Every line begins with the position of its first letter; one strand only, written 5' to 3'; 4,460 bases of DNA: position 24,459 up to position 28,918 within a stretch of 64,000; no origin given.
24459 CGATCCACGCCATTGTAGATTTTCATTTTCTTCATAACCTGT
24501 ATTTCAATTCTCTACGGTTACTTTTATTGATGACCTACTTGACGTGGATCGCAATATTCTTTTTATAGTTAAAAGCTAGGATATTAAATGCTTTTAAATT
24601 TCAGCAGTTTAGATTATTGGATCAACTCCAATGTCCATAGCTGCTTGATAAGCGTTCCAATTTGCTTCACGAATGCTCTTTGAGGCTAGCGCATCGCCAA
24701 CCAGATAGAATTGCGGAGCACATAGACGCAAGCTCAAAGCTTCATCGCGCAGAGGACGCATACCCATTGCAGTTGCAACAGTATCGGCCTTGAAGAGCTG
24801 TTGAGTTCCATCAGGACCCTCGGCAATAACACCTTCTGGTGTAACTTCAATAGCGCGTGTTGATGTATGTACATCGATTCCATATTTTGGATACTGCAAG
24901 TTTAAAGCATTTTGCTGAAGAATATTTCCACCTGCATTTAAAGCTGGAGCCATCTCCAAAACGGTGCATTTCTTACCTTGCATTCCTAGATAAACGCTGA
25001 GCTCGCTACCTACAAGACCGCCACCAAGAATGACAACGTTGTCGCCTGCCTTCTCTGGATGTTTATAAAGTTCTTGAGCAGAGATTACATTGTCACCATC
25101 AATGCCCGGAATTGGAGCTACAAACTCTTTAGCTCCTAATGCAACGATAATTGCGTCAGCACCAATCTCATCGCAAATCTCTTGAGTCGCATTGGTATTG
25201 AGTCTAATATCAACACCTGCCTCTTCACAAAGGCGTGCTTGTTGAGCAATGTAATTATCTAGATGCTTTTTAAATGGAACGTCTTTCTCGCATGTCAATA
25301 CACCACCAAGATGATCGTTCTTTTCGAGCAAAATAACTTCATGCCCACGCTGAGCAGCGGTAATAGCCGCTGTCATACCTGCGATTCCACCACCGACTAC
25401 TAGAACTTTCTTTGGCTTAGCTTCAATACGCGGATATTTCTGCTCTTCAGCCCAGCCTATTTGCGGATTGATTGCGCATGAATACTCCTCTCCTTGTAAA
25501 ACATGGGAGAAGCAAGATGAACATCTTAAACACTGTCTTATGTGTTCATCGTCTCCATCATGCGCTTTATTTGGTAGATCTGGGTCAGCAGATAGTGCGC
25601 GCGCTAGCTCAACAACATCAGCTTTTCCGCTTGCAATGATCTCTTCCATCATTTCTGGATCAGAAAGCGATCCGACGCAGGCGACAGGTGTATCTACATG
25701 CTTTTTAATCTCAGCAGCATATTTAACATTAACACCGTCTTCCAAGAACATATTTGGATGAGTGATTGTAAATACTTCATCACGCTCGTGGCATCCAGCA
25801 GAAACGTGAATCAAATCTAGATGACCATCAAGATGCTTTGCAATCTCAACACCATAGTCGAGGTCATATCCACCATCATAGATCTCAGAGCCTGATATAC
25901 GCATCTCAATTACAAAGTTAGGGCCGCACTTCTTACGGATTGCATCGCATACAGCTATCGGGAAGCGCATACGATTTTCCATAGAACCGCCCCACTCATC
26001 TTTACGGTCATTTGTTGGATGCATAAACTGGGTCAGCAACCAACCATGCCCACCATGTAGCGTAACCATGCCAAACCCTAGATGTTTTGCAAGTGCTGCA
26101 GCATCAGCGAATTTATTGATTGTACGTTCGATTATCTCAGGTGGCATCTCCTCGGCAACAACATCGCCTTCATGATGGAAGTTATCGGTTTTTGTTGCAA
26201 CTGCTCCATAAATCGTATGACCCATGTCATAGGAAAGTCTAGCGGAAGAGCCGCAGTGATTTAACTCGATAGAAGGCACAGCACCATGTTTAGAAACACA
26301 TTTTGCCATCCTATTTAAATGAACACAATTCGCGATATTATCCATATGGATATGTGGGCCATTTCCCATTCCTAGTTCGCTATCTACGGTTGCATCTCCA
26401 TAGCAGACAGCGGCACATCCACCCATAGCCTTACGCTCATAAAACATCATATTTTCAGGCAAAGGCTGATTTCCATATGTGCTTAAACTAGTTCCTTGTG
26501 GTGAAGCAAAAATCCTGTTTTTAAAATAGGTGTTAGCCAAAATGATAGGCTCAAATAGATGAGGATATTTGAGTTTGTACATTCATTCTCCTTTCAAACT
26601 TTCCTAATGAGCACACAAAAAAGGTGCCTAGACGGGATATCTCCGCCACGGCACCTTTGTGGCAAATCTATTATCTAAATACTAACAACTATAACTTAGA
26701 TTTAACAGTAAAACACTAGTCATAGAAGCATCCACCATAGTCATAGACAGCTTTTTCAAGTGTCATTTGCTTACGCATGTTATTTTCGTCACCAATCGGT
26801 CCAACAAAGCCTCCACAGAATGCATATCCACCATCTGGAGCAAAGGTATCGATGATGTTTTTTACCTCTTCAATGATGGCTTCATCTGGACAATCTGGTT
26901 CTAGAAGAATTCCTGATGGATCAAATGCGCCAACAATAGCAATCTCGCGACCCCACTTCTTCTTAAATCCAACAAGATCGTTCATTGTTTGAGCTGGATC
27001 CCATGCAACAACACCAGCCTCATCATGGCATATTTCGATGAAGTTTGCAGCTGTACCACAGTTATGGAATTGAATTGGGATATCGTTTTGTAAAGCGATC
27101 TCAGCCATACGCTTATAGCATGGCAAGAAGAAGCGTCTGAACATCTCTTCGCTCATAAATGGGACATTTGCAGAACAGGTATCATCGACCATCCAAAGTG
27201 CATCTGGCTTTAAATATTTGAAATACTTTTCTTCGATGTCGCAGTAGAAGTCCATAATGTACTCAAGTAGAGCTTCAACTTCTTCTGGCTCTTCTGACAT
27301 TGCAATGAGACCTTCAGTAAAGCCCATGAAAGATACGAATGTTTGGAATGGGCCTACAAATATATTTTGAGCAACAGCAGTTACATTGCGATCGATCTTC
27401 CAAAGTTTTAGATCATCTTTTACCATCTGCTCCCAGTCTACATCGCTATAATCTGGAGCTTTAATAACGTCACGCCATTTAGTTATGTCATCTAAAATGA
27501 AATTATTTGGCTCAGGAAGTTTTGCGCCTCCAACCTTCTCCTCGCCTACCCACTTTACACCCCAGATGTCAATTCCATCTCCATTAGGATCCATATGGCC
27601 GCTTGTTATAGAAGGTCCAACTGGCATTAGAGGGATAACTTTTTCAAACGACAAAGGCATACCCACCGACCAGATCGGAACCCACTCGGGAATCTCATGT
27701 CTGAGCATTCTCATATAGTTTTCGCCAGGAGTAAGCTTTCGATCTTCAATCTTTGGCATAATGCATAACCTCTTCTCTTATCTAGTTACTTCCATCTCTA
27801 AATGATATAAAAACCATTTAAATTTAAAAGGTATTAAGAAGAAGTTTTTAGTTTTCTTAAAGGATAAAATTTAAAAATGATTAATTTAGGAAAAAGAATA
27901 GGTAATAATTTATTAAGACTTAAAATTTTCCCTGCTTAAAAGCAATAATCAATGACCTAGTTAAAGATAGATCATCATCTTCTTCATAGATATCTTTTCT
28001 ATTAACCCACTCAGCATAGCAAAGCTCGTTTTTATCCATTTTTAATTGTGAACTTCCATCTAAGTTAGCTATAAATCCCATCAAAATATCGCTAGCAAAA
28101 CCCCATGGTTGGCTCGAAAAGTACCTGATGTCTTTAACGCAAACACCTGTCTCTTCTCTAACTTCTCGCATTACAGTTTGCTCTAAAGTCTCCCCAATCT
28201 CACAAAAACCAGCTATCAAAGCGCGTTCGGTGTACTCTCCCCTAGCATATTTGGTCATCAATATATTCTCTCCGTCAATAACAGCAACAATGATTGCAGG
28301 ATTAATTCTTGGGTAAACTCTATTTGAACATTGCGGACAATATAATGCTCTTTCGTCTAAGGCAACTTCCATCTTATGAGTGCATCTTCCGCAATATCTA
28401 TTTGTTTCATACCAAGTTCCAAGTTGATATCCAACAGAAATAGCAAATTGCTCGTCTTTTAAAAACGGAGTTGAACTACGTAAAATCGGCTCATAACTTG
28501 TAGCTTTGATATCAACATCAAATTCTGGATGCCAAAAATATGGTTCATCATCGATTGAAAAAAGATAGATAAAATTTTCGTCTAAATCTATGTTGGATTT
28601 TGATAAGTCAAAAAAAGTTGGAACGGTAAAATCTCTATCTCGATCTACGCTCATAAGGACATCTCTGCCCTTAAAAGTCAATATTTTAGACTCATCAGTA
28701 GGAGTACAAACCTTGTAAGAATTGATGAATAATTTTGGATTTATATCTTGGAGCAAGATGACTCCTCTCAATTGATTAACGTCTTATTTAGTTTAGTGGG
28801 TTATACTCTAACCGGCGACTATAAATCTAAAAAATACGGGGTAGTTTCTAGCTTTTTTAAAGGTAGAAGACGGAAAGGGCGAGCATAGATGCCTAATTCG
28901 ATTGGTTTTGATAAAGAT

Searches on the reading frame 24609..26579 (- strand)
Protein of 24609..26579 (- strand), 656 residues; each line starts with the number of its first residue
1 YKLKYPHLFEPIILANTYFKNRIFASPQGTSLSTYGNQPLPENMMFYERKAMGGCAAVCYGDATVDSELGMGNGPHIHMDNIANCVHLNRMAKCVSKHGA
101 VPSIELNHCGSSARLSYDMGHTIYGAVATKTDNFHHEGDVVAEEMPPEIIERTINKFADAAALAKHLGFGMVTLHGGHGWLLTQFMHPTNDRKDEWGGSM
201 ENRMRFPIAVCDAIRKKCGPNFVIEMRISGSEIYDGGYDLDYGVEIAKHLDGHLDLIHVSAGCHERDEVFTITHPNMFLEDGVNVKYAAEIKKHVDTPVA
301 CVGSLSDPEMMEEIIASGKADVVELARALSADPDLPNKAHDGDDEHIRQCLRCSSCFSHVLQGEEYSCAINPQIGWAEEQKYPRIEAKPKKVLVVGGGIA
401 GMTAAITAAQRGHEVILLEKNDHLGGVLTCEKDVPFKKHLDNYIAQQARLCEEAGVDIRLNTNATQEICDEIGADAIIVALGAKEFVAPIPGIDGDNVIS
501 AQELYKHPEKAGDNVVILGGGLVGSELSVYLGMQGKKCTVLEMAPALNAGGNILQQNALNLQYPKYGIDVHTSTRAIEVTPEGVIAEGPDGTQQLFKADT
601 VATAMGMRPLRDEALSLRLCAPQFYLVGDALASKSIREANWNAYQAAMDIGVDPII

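Call 7: search_protein_families(library=pfam, proteins=[window:24609-26579:-], max_evalue=0.001)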
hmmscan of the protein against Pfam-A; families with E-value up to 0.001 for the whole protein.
window:24609-26579:- (656 aa): 12 families
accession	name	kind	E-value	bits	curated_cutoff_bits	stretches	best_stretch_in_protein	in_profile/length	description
PF00724.26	Oxidored_FMN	-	1.5e-51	176.2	27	1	8-342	2-338/342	NADH:flavin oxidoreductase / NADH oxidase family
PF07992.20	Pyr_redox_2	-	1.9e-27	96.9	26.1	1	390-613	1-243/291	Pyridine nucleotide-disulphide oxidoreductase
PF13450.12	NAD_binding_8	-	7.3e-16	58.6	21.9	1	394-433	1-40/68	NAD(P)-binding Rossmann-like domain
PF12831.13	FAD_oxidored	-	6.7e-13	49.1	27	1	392-458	2-54/416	FAD dependent oxidoreductase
PF00070.33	Pyr_redox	-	3.7e-12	47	22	1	514-583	1-70/82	Pyridine nucleotide-disulphide oxidoreductase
PF01266.30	DAO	-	5.7e-12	46.3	27.9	1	391-425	1-35/353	FAD dependent oxidoreductase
PF00890.30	FAD_binding_2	-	1.6e-08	34.6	20.4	1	392-426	2-36/414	FAD binding domain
PF01262.27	AlaDh_PNT_C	-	4.3e-07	30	23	1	387-422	26-61/214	Alanine dehydrogenase/PNT, C-terminal domain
PF01134.28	GIDA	-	1.1e-06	28.4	22.1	1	391-431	1-41/391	Glucose inhibited division protein A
PF03486.20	HI0933_like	-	1.5e-06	28.3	50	1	391-425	2-36/244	HI0933-like protein Rossmann domain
PF13738.12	Pyr_redox_3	-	1.6e-06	28.1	30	0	390-423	165-198/305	Pyridine nucleotide-disulphide oxidoreductase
PF01494.25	FAD_binding_3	-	6e-06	26.2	22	0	391-422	3-34/349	FAD binding domain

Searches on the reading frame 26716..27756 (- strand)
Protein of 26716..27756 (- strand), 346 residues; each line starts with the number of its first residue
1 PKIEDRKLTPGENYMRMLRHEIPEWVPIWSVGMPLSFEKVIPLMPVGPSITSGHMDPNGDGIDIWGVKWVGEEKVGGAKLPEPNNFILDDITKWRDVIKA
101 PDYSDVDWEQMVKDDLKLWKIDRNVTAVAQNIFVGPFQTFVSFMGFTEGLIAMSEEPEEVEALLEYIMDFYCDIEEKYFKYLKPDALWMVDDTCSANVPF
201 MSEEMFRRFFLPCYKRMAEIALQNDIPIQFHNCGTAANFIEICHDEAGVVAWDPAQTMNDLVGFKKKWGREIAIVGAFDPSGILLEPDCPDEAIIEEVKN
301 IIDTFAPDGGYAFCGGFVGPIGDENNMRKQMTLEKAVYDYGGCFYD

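Call 7: search_protein_families(library=pfam, proteins=[window:26716-27756:-], max_evalue=0.001)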
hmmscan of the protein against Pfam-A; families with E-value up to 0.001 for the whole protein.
window:26716-27756:- (346 aa): 1 family
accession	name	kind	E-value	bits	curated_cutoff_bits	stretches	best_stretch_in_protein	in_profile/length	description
PF01208.23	URO-D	-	4.3e-17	62.6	23.9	1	133-313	143-321/346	Uroporphyrinogen decarboxylase (URO-D)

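Call 78: search_protein_families(library=ncbifam, proteins=[window:26716-27756:-], max_evalue=1e-10)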
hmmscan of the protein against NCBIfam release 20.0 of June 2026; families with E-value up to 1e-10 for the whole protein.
window:26716-27756:- (346 aa): 0 families

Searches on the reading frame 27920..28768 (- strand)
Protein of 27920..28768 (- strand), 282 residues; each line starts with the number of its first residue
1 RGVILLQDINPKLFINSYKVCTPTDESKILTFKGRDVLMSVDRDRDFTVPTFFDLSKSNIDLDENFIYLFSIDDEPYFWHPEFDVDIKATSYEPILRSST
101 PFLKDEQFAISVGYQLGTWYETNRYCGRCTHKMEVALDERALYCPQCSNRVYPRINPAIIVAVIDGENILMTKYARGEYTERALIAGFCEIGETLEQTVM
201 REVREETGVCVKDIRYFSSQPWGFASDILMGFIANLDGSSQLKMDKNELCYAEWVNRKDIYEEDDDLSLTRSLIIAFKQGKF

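Call 7: search_protein_families(library=pfam, proteins=[window:27920-28768:-], max_evalue=0.001)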
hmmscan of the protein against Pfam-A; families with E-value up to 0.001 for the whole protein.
window:27920-28768:- (282 aa): 2 families
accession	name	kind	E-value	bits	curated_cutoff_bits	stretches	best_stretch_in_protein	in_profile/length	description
PF00293.34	NUDIX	-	6.6e-16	59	21.1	1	157-262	4-119/134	NUDIX domain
PF09297.16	Zn_ribbon_NUD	-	6.6e-10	39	24.8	1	122-152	2-32/32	NADH pyrophosphatase zinc ribbon domain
